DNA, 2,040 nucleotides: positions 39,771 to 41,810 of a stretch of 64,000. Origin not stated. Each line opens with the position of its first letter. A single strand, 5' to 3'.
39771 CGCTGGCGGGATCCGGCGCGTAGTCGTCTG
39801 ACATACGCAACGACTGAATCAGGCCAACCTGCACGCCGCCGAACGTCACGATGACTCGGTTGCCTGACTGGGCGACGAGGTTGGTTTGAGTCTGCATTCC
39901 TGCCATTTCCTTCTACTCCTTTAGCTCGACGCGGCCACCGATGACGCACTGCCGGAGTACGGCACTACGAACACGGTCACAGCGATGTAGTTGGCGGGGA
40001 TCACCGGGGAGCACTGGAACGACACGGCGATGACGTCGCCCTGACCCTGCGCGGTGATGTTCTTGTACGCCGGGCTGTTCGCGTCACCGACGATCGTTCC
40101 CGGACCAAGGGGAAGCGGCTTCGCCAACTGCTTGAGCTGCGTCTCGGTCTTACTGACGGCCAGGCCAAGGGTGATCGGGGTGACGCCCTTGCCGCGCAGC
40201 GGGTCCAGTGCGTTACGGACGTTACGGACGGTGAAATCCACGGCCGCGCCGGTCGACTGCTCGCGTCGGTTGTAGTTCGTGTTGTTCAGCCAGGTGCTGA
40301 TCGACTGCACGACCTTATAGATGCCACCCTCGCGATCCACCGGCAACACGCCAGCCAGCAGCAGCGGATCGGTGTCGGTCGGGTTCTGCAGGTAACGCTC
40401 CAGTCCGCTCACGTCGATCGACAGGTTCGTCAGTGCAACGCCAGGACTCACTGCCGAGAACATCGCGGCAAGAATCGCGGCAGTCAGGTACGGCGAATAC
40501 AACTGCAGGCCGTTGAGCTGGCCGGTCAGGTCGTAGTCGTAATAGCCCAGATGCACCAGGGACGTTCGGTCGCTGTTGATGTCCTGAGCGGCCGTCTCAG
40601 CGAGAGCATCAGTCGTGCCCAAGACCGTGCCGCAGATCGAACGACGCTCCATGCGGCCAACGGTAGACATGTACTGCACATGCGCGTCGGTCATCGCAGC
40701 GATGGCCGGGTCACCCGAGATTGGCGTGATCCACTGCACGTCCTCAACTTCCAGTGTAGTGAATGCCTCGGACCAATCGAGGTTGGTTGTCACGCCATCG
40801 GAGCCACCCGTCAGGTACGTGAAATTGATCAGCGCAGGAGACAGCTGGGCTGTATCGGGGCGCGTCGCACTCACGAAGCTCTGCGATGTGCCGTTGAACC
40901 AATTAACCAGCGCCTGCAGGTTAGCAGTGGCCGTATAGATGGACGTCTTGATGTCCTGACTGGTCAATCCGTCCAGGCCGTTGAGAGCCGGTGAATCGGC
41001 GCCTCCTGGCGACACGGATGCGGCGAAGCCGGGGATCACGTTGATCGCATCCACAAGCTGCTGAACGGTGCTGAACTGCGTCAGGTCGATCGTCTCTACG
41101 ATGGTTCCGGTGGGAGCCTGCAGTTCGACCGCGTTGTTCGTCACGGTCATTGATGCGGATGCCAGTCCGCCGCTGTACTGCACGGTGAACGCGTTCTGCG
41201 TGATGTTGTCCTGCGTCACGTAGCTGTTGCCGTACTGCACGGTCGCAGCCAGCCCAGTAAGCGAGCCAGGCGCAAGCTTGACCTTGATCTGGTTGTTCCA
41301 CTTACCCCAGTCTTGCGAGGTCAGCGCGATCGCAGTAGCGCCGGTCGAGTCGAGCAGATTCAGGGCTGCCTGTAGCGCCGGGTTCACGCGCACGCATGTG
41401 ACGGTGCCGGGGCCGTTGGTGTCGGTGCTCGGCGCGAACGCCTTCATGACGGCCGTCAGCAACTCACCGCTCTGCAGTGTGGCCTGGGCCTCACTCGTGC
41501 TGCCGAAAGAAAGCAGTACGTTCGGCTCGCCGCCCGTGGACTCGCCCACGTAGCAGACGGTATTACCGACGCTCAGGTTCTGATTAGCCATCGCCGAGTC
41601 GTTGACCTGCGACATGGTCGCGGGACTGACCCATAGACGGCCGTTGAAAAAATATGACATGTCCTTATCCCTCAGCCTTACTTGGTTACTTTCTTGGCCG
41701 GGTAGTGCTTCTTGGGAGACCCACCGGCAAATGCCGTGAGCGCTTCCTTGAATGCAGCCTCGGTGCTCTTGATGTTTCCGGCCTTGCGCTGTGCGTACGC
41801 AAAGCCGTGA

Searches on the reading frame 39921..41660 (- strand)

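Call 14: search_protein_families(library=phrogs, proteins=[window:39921-41660:-], max_evalue=0.00001)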
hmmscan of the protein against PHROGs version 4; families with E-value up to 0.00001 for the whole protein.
window:39921-41660:- (579 aa): 2 families
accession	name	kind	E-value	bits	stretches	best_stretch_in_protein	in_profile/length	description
phrog_279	-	tail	3.1e-63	215.2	1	2-571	4-488/489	tail sheath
phrog_2839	-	tail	7.9e-09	35.5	1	291-576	295-575/581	tail sheath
